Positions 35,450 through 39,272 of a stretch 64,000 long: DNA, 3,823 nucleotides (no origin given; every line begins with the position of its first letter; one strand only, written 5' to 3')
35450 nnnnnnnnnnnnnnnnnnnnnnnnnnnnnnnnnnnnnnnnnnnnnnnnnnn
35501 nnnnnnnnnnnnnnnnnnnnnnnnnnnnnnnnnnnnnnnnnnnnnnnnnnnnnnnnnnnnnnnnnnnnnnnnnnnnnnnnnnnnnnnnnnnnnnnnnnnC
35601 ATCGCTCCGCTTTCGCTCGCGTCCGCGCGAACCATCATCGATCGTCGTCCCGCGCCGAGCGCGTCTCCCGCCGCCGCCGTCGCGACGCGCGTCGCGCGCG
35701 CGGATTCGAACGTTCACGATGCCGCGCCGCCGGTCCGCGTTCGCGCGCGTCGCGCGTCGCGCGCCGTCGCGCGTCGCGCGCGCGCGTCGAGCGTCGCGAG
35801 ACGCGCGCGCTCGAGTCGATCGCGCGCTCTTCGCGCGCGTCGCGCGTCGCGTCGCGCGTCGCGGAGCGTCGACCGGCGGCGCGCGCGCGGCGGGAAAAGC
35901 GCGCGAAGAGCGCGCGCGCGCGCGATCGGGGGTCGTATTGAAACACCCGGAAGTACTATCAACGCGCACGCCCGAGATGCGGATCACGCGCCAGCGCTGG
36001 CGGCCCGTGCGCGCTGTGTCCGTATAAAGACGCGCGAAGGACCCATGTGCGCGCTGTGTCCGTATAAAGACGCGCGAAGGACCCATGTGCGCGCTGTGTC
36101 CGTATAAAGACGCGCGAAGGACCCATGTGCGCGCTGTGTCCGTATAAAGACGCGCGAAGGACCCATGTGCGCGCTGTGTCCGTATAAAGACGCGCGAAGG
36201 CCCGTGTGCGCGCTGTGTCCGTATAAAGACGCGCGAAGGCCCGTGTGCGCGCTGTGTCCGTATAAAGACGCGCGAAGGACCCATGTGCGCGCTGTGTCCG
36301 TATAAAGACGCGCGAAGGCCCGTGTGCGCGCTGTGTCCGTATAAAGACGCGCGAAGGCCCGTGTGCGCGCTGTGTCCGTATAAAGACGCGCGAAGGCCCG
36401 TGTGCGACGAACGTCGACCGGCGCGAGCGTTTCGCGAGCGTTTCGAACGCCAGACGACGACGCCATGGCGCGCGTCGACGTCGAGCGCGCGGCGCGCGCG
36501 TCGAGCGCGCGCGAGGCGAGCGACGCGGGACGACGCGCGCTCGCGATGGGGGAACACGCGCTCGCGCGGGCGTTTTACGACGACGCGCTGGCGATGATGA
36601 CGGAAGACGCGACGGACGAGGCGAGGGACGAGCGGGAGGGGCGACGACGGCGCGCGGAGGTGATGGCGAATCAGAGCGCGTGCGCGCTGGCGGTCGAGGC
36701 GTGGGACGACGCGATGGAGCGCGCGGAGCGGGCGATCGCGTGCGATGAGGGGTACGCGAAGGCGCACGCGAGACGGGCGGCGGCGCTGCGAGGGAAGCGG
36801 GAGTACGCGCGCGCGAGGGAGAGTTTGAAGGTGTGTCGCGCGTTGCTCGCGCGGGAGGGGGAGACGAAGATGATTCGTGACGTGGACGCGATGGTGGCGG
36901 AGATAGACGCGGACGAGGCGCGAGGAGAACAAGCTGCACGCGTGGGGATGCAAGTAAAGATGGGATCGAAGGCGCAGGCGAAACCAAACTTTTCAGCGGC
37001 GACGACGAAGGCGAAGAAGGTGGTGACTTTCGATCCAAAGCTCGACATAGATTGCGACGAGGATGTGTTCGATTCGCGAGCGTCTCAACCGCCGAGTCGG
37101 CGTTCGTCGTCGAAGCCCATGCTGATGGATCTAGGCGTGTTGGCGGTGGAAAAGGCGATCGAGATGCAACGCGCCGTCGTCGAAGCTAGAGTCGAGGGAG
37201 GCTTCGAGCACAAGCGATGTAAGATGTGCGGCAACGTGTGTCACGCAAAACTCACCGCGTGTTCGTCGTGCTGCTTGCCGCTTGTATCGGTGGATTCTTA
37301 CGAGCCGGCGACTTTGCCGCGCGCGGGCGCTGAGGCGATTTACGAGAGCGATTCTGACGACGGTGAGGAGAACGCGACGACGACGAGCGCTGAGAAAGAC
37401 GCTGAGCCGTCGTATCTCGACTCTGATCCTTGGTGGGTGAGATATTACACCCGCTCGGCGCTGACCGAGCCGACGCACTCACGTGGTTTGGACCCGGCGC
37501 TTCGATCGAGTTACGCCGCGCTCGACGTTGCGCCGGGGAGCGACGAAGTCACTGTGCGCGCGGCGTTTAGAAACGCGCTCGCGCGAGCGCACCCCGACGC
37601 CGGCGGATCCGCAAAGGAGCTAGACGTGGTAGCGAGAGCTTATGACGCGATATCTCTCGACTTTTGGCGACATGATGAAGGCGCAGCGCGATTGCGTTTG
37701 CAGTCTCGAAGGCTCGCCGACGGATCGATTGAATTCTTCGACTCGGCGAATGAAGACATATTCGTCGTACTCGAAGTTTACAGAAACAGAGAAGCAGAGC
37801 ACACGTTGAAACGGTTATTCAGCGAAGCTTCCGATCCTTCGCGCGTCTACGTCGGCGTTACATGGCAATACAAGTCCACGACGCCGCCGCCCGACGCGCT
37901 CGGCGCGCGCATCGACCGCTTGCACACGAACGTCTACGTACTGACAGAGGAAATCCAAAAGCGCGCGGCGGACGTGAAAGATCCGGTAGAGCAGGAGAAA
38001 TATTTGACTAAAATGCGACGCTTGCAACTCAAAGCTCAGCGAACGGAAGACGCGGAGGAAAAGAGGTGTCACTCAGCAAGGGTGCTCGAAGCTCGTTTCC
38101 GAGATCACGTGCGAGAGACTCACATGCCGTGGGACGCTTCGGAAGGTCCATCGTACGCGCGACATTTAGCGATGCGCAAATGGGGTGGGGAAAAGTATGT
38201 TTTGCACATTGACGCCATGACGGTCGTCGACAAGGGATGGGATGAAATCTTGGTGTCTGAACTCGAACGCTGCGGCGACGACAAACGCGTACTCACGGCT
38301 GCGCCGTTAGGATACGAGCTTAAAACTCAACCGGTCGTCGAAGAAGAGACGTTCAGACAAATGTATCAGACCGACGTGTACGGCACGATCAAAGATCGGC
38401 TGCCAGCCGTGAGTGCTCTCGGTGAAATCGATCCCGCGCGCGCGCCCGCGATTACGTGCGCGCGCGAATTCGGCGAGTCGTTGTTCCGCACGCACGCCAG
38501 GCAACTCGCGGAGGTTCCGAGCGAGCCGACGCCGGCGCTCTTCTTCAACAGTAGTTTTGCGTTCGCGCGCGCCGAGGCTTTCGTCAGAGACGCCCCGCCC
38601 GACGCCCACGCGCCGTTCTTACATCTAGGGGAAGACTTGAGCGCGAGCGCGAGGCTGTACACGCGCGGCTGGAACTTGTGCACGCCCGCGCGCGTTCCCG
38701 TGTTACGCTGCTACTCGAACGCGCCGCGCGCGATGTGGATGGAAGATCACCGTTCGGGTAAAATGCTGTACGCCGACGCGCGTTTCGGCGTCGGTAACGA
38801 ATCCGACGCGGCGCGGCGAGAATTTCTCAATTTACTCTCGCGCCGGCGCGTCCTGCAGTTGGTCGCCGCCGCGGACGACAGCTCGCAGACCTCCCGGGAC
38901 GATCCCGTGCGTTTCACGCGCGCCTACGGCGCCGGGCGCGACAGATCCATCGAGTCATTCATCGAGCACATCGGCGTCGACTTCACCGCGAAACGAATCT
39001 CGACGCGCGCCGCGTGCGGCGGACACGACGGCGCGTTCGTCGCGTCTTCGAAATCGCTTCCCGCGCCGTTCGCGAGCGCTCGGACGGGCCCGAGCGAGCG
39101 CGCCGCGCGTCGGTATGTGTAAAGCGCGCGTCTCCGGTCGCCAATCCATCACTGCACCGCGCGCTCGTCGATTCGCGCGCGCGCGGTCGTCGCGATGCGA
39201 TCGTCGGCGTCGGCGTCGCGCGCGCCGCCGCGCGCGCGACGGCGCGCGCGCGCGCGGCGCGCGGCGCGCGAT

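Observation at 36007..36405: TATA-box-containing 40-bp minisatellite (about 10 copies) inside a bidirectional promoter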

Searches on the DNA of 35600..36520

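Call 45: search_rna_families(source=window, start=35600, end=36520, threshold=evalue, max_evalue=5)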
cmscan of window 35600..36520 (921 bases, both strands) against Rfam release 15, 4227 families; matches with E-value up to 5: 5.
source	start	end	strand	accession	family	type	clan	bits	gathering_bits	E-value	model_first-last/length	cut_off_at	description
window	35750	35803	+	RF03407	MIR531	Gene; miRNA;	-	24.2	70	0.068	1-69/69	no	MIR531 microRNA precursor family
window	35790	35851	+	RF03929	mir-6579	Gene; miRNA;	-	20.1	47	0.81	1-68/68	no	mir-6579 microRNA precursor family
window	35788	35822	+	RF03934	mir-m107-1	Gene; miRNA;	-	18.2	83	2.1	1-65/65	no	mir-m107-1 microRNA precursor family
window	35816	35878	+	RF03407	MIR531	Gene; miRNA;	-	17.7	70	3.1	1-69/69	no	MIR531 microRNA precursor family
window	35754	35860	-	RF02691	BTH_s19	Gene; sRNA;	-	10.7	153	4.7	102-216/224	no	Burkholderia sRNA 19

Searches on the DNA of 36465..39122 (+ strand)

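Call 44: search_rna_families(sources=[L015, L016, L017, L022, L023, L025], threshold=gathering)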
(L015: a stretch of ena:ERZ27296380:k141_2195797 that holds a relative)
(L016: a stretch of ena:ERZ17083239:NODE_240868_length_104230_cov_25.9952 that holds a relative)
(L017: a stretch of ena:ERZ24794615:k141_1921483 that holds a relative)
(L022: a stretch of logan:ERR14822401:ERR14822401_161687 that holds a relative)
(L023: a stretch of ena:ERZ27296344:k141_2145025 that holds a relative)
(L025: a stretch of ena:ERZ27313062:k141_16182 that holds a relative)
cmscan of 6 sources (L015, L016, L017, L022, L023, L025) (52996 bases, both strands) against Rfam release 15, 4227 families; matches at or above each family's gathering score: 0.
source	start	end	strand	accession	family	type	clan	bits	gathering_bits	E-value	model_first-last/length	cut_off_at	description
